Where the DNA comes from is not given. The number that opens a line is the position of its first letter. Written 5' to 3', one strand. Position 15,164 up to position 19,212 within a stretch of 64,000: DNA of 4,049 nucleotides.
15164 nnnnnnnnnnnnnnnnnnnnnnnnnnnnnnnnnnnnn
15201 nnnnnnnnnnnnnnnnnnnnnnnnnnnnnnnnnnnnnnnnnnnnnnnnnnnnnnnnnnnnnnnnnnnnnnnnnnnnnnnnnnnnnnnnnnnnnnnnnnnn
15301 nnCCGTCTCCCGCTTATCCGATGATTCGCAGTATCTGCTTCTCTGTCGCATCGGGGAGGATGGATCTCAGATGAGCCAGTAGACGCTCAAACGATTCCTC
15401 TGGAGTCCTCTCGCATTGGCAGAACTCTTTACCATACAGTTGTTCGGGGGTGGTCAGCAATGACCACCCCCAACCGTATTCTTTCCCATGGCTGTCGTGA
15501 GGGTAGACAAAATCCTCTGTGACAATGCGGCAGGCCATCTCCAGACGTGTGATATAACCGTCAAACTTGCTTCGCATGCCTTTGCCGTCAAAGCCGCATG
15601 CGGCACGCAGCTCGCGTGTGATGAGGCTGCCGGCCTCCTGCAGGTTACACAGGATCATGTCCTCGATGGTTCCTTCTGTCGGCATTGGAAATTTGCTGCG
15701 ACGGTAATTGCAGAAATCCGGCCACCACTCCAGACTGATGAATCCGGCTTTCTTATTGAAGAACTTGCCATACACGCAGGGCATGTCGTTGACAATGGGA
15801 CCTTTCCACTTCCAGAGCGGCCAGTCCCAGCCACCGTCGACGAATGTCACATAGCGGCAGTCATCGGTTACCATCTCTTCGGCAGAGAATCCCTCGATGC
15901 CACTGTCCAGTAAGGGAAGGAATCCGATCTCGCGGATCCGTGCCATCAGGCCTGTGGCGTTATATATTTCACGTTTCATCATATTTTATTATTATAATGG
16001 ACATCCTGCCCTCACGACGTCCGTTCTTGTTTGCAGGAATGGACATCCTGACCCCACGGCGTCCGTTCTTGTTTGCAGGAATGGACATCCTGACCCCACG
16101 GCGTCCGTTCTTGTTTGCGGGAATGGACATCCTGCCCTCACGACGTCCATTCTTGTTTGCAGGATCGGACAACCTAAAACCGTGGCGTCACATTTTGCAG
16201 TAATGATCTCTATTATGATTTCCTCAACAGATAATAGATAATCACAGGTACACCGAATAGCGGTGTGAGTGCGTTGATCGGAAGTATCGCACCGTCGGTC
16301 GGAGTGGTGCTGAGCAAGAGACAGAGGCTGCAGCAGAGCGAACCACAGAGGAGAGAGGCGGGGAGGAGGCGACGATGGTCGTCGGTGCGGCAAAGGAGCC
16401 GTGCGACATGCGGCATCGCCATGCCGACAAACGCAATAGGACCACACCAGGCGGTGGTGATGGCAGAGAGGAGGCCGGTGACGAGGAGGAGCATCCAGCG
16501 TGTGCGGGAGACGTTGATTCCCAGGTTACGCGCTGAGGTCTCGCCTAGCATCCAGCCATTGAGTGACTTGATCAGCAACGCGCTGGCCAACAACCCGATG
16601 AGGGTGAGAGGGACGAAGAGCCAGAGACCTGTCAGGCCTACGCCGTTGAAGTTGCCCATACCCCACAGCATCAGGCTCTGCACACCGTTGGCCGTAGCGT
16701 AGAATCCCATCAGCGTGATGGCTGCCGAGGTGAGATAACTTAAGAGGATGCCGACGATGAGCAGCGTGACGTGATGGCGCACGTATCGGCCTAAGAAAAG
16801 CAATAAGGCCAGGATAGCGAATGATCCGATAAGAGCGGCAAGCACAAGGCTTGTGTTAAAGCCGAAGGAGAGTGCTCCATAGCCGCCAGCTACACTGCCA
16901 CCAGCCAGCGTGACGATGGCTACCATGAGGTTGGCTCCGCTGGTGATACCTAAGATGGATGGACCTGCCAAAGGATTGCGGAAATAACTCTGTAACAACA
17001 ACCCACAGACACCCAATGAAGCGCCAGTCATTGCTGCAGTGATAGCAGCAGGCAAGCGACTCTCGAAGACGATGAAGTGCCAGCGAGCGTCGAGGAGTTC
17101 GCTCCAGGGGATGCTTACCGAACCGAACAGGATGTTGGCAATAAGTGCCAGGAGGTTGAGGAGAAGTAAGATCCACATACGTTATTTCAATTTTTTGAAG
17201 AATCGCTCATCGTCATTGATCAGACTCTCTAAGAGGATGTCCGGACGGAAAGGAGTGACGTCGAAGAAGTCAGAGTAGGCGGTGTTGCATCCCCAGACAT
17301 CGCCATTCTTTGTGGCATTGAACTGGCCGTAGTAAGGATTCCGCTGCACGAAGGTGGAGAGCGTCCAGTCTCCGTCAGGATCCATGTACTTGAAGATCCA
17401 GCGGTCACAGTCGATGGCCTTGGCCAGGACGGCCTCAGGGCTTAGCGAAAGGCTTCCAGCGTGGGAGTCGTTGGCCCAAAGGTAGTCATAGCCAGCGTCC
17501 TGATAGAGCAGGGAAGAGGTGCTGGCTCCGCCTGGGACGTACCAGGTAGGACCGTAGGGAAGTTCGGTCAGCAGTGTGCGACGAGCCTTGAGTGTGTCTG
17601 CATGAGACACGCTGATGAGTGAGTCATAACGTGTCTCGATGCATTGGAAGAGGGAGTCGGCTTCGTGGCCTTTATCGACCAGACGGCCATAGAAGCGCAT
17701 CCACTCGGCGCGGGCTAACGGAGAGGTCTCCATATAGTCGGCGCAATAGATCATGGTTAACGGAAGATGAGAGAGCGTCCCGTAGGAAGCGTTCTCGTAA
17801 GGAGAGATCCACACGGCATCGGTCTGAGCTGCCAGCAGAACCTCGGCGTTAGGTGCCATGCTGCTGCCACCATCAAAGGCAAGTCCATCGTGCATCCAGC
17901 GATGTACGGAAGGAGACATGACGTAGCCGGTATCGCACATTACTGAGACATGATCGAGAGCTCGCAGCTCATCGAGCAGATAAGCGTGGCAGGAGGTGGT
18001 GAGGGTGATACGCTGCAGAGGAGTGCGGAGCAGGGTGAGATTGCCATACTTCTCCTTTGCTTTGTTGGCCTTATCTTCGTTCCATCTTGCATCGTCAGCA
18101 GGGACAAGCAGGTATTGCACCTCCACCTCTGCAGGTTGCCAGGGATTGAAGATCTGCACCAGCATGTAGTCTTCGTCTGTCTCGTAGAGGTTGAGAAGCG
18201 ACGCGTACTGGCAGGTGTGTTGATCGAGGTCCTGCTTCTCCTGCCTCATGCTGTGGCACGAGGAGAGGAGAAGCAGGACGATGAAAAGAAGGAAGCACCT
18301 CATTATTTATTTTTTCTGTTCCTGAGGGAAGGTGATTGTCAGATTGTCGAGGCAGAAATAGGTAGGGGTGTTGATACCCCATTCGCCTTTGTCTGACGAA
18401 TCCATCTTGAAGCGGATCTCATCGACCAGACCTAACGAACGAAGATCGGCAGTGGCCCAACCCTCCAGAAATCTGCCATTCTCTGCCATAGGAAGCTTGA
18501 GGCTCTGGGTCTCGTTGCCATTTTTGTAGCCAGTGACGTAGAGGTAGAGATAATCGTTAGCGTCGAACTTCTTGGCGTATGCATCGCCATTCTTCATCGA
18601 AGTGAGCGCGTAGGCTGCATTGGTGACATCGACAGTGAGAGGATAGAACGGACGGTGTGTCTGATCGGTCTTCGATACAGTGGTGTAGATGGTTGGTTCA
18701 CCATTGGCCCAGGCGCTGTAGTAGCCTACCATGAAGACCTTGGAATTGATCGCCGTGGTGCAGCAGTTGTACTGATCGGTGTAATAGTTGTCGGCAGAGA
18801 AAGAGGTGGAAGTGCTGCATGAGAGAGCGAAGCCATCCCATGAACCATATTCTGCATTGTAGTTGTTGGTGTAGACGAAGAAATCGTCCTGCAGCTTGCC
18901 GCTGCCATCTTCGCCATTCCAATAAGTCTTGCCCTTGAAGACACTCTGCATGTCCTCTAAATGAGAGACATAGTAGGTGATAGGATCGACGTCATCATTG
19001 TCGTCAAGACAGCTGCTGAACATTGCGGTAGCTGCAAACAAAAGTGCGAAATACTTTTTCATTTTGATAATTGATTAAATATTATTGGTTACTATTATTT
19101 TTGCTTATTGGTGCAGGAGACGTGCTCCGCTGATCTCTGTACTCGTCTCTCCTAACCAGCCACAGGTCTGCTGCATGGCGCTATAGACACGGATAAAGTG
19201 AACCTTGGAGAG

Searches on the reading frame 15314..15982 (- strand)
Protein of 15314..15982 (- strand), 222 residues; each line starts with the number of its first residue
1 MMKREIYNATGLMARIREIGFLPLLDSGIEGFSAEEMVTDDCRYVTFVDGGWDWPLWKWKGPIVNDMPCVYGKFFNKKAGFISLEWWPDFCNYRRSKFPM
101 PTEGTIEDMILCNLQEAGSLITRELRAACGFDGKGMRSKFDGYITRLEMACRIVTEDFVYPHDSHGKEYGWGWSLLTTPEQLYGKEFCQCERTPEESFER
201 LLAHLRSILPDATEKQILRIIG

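Call 61: search_protein_families(library=pfam, proteins=[window:15314-15982:-], max_evalue=0.00001)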
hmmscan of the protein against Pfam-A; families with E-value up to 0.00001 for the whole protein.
window:15314-15982:- (222 aa): 1 family
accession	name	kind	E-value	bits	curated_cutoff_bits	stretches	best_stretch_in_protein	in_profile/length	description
PF24741.1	AlkZ-rel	-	2e-68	230.6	26.5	1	7-222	2-221/221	AlkZ related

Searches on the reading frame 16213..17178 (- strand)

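Call 61: search_protein_families(library=pfam, proteins=[window:16213-17178:-], max_evalue=0.00001)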
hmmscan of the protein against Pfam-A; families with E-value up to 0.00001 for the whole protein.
window:16213-17178:- (321 aa): 1 family
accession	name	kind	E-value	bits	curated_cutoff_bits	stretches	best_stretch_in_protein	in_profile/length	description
PF01032.23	FecCD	-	1.4e-70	238.2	26.5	1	9-319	3-311/311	FecCD transport family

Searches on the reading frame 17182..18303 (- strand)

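Call 61: search_protein_families(library=pfam, proteins=[window:17182-18303:-], max_evalue=0.00001)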
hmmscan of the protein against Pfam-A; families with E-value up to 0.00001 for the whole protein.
window:17182-18303:- (373 aa): 1 family
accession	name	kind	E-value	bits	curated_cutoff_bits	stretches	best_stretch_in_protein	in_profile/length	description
PF01497.23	Peripla_BP_2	-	3.9e-14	53.1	27.5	1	142-339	40-231/235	Periplasmic binding protein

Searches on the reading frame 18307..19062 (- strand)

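Call 61: search_protein_families(library=pfam, proteins=[window:18307-19062:-], max_evalue=0.00001)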
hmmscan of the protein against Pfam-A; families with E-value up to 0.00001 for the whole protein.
window:18307-19062:- (251 aa): 1 family
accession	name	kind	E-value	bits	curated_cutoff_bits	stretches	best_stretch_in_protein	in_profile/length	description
PF14717.12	DUF4465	-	2.5e-37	129.4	25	1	71-241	2-176/176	Domain of unknown function (DUF4465)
